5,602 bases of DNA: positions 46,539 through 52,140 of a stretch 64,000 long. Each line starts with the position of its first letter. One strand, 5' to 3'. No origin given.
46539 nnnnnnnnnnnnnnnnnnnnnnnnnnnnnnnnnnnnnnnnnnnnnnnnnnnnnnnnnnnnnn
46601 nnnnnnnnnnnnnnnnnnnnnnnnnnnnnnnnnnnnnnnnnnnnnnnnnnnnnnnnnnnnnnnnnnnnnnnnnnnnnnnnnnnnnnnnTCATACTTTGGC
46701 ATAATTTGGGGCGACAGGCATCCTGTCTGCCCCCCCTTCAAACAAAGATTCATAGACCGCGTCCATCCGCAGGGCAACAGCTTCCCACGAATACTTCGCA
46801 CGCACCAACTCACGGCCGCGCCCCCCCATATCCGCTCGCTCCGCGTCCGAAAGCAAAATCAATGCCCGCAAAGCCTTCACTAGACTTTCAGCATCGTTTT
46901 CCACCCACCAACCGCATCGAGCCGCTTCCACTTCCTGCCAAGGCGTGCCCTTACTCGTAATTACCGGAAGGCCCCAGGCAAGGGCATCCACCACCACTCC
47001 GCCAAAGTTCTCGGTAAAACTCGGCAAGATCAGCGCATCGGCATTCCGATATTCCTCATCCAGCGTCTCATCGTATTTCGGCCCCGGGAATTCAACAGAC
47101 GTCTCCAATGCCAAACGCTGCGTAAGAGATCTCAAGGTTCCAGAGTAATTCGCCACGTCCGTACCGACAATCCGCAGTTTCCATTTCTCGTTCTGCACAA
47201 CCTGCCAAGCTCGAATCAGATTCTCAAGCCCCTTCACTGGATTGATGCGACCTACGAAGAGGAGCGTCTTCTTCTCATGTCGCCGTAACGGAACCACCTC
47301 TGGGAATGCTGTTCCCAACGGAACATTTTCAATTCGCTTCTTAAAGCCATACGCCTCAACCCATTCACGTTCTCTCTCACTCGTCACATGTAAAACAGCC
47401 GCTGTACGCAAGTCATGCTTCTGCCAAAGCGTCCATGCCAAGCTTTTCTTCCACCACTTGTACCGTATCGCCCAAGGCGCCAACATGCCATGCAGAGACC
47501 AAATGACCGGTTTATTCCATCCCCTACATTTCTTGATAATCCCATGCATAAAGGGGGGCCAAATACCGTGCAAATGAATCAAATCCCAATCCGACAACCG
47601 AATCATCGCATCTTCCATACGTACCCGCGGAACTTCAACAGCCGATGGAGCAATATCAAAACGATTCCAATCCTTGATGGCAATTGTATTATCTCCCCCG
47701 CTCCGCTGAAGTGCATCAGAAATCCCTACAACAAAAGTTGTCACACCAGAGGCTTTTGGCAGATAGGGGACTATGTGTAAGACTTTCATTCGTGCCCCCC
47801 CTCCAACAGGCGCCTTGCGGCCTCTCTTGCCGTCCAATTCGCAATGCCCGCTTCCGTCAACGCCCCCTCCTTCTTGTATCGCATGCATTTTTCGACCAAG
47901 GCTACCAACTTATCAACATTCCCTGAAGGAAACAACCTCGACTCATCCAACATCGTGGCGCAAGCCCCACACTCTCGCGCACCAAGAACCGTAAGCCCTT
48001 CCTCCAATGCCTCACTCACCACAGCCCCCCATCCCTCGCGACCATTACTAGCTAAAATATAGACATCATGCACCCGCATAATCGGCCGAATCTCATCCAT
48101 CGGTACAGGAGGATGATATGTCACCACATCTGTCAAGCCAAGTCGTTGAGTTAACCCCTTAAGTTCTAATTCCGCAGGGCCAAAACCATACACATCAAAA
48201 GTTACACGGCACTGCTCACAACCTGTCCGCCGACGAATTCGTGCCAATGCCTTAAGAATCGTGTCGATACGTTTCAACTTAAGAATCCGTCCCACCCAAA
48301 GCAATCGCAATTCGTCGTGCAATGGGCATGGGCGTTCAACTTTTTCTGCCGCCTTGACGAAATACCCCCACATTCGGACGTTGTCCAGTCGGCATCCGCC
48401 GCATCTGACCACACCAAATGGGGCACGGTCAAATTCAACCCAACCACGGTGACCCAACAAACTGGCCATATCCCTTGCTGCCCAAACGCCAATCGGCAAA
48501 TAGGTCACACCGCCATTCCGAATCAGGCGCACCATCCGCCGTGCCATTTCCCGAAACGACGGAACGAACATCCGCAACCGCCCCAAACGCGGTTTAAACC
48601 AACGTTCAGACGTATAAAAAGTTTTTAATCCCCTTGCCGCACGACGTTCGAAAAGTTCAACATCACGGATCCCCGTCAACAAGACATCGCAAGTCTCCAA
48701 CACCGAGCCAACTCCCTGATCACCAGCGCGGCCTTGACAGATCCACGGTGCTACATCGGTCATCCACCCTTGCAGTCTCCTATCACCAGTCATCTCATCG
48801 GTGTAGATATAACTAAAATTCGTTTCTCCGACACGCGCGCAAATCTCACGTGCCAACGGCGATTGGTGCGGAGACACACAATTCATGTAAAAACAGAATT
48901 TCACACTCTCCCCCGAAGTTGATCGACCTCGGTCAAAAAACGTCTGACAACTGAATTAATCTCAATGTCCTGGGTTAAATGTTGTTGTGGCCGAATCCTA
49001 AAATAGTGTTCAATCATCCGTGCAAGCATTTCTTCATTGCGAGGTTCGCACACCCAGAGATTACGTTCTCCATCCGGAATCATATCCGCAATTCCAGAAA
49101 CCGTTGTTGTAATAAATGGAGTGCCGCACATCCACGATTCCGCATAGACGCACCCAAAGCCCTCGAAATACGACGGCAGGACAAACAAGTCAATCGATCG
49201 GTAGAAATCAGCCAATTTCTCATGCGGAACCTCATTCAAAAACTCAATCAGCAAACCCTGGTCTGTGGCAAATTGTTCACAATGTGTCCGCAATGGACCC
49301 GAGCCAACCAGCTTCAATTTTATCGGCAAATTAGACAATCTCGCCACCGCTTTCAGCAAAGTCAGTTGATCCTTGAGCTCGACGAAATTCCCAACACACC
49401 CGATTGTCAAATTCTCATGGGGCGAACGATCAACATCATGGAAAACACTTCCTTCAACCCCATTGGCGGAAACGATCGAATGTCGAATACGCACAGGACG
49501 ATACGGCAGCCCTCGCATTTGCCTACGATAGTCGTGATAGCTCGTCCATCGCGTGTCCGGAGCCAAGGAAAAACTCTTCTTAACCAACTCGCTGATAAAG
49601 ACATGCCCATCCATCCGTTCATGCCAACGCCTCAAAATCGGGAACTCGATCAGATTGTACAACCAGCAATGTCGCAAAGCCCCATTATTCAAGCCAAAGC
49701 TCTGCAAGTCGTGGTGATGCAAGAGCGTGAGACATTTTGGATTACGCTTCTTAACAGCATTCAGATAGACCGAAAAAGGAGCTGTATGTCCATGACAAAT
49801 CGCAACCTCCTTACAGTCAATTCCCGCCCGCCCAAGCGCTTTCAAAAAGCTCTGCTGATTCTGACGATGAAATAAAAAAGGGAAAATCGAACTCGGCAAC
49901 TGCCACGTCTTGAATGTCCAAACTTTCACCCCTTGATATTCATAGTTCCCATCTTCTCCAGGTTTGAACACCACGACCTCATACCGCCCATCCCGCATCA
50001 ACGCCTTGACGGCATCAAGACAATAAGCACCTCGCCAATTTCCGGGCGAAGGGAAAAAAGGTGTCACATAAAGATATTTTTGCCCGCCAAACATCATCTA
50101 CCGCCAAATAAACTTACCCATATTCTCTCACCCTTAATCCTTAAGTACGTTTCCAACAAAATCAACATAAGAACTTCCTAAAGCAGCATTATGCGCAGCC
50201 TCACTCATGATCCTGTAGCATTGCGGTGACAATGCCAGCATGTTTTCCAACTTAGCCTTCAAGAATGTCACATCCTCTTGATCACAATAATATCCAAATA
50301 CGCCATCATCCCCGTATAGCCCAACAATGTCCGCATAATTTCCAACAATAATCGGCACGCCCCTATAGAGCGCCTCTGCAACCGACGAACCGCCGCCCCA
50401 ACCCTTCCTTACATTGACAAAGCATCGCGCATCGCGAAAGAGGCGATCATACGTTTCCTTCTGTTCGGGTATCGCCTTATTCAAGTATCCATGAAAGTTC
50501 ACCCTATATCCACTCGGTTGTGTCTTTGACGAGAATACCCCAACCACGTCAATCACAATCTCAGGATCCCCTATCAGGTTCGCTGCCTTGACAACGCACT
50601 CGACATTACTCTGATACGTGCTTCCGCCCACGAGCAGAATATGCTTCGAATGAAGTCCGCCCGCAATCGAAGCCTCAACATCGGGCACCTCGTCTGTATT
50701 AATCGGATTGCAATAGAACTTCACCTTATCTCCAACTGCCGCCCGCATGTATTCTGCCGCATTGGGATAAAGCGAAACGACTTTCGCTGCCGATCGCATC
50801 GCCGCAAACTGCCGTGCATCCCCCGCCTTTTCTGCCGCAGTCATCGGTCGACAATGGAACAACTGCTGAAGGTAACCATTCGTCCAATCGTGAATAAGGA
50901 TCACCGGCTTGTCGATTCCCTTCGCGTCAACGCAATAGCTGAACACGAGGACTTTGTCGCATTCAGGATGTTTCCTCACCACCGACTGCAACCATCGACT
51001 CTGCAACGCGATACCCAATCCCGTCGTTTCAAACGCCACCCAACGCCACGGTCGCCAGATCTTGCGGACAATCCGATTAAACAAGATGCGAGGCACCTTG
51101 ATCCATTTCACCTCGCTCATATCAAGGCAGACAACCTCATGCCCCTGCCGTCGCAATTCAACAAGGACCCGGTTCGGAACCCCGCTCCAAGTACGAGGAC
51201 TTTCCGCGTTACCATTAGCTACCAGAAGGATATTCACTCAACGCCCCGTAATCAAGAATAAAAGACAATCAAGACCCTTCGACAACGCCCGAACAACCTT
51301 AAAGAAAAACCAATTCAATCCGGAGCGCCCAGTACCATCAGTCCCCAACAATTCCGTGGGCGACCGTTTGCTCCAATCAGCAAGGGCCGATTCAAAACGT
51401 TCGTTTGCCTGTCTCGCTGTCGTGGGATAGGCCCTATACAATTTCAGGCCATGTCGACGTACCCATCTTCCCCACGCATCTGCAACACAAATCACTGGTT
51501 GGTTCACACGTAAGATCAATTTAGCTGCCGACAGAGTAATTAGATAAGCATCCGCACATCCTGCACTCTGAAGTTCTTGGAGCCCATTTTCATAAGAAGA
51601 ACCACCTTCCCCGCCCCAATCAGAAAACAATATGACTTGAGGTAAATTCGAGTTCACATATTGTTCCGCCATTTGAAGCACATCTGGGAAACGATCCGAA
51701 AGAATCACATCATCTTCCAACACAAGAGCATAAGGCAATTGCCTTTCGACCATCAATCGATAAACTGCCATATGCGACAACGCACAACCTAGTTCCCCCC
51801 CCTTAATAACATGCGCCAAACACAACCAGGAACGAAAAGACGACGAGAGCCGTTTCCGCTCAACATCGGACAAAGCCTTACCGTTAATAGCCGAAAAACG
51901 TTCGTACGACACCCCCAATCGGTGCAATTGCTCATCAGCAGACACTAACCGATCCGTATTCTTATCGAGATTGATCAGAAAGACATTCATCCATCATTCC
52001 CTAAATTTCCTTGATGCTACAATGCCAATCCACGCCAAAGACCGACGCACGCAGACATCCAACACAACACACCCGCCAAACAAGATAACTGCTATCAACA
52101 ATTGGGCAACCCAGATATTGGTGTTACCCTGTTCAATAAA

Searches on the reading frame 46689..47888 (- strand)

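Call 4: search_protein_families(library=pfam, proteins=[window:46689-47888:-], max_evalue=0.01)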
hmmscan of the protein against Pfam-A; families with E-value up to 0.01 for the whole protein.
window:46689-47888:- (399 aa): 6 families
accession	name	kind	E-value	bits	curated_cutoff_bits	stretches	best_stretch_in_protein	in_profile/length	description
PF00534.26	Glycos_transf_1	-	6.3e-30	104.4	26.4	1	202-360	11-171/172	Glycosyl transferases group 1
PF13692.12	Glyco_trans_1_4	-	4.4e-26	92.3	27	1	207-344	2-140/142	Glycosyl transferases group 1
PF13579.12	Glyco_trans_4_4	-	6.5e-14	53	29.7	1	93-192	64-158/158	Glycosyl transferase 4-like domain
PF13439.12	Glyco_transf_4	-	7e-14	52.7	28.5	1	30-192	2-165/170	Glycosyltransferase Family 4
PF20706.3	GT4-conflict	-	1.4e-11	44.4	26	1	193-313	181-312/385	Family 4 Glycosyltransferase in conflict systems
PF13524.12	Glyco_trans_1_2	-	0.0003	21.2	25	1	299-373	67-140/144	Glycosyl transferase-like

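Call 5: search_protein_families(library=ncbifam, proteins=[window:46689-47888:-], max_evalue=0.01)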
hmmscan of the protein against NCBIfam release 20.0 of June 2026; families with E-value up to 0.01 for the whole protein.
window:46689-47888:- (399 aa): 36 families (the best 25 are shown)
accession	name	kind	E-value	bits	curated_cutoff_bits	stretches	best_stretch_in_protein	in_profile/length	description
NF038295.1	EPS_HpsP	equivalog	2.9e-39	135.2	550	1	98-382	90-387/388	hormogonium polysaccharide biosynthesis glycosyltransferase HpsP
NF046085.1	XrtY_assoc_Gly1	equivalog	1.7e-26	93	400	1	102-382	99-384/387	XrtY-associated glycosyltransferase XYAG1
TIGR03449.1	mycothiol_MshA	equivalog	5e-20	71.8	462.5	1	205-381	219-402/406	D-inositol-3-phosphate glycosyltransferase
TIGR04047.1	MSMEG_0565_glyc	hypoth_equivalog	2.1e-19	69.9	259.85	1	204-380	191-372/373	MSMEG_0565 family glycosyltransferase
NF041876.1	EPS_EpsE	equivalog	3.8e-19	69.2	400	1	199-372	207-386/389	exopolysaccharide biosynthesis GT4 family glycosyltransferase EpsE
TIGR03088.1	stp2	hypoth_equivalog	9.5e-17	61.1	409.05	1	205-382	193-373/374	TIGR03088 family PEP-CTERM/XrtA system glycosyltransferase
TIGR04157.1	glyco_rSAM_CFB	subfamily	9.9e-17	61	400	1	204-379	225-406/406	TIGR04157 family glycosyltransferase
TIGR02149.1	glgA_Coryne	subfamily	4.6e-16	58.9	302.4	1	205-382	203-390/391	glycogen synthase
NF012028.0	PRK15484.1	subfamily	4.5e-15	55.6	618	1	204-384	191-380/380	lipopolysaccharide N-acetylglucosaminyltransferase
NF053787.1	GlcN_PG_synth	equivalog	1.2e-14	54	480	1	204-382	195-359/361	N-acetylglucosaminyl phosphatidylglycerol synthase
TIGR03999.1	thiol_BshA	equivalog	9.3e-13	47.8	273.7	1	203-383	196-374/375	N-acetyl-alpha-D-glucosaminyl L-malate synthase BshA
TIGR04005.1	wcaL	equivalog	1.7e-11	43.6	537.6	1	209-375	225-399/406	colanic acid biosynthesis glycosyltransferase WcaL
NF041010.1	glycosy_Agl16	equivalog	1.9e-11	43.5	575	1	154-382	125-351/352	glycosylation protein Agl16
NF047684.1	TeichurnBiosyTuaC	equivalog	7.3e-11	41.6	550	1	204-382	217-389/391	teichuronic acid biosynthesis protein TuaC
NF007396.0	PRK09922.1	equivalog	7.4e-10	38.2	385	1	198-313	173-290/361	lipopolysaccharide 1,6-galactosyltransferase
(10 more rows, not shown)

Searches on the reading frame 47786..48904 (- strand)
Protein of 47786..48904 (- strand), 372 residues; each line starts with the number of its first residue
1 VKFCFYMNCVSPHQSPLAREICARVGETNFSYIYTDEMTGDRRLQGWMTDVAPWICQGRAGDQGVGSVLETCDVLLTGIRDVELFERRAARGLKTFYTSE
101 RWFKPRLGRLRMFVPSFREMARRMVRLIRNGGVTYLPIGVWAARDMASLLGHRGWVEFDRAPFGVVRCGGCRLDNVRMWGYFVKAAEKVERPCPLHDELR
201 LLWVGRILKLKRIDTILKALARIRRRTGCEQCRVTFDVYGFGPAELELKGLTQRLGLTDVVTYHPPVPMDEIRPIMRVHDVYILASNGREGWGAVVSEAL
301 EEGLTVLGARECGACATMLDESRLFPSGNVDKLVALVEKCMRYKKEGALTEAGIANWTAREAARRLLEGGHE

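Call 35: search_protein_families(library=pfam, proteins=[window:47786-48904:-], max_evalue=0.001)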
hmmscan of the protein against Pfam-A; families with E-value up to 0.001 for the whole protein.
window:47786-48904:- (372 aa): 3 families
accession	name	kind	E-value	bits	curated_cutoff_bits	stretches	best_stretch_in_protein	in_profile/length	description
PF00534.26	Glycos_transf_1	-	8.7e-18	64.9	26.4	1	197-343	14-158/172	Glycosyl transferases group 1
PF13692.12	Glyco_trans_1_4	-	1.5e-15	58.2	27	1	200-340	3-139/142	Glycosyl transferases group 1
PF20706.3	GT4-conflict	-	8.8e-06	25.4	26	1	189-339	188-338/385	Family 4 Glycosyltransferase in conflict systems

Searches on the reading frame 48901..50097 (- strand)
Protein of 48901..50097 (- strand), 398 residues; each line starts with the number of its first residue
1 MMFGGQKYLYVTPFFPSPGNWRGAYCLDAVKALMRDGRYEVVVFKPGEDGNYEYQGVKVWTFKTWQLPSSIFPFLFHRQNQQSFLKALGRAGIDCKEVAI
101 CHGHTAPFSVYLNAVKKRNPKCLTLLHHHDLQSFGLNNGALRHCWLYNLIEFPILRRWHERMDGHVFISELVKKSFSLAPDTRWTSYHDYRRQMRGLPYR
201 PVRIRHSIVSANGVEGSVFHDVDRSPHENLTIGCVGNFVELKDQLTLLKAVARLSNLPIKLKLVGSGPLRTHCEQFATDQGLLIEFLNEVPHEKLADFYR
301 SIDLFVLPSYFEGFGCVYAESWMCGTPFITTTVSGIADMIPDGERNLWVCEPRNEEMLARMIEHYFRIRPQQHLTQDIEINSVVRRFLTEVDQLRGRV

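Call 35: search_protein_families(library=pfam, proteins=[window:48901-50097:-], max_evalue=0.001)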
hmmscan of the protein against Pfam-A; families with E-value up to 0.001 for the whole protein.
window:48901-50097:- (398 aa): 5 families
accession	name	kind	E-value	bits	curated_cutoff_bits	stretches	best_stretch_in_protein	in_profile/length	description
PF13692.12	Glyco_trans_1_4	-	1.1e-26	94.2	27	1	231-364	3-138/142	Glycosyl transferases group 1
PF00534.26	Glycos_transf_1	-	4.1e-26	92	26.4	1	224-368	10-158/172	Glycosyl transferases group 1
PF13439.12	Glyco_transf_4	-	2.1e-07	31.6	28.5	1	25-175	7-147/170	Glycosyltransferase Family 4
PF20706.3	GT4-conflict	-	1.4e-06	28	26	1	271-342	250-322/385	Family 4 Glycosyltransferase in conflict systems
PF05693.19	Glycogen_syn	-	0.00066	18.8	27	1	296-337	464-505/639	Glycogen synthase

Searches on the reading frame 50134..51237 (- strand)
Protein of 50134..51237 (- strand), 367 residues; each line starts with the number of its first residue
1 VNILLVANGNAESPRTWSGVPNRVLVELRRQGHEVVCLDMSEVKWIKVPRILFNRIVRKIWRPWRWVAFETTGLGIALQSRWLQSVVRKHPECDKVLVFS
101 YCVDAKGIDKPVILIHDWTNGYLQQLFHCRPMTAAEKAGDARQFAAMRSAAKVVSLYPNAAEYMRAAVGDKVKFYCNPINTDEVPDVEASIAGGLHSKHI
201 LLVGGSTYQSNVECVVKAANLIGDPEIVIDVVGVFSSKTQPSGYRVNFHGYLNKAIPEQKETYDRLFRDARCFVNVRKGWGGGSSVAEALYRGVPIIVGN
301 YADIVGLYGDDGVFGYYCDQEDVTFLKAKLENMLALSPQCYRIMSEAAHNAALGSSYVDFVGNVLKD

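Call 35: search_protein_families(library=pfam, proteins=[window:50134-51237:-], max_evalue=0.001)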
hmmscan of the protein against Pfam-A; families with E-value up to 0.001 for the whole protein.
window:50134-51237:- (367 aa): 2 families
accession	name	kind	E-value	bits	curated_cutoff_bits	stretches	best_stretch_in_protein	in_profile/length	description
PF00534.26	Glycos_transf_1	-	1.8e-06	28.1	26.4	1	198-343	16-165/172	Glycosyl transferases group 1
PF13692.12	Glyco_trans_1_4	-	1.7e-05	25.6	27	1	198-334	2-140/142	Glycosyl transferases group 1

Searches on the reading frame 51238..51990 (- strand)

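Call 35: search_protein_families(library=pfam, proteins=[window:51238-51990:-], max_evalue=0.001)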
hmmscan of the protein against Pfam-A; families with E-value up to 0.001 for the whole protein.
window:51238-51990:- (250 aa): 1 family
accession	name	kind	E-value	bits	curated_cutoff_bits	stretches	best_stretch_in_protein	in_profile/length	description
PF01755.23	Glyco_transf_25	-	6.9e-27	95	24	1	2-113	3-114/199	Glycosyltransferase family 25 (LPS biosynthesis protein)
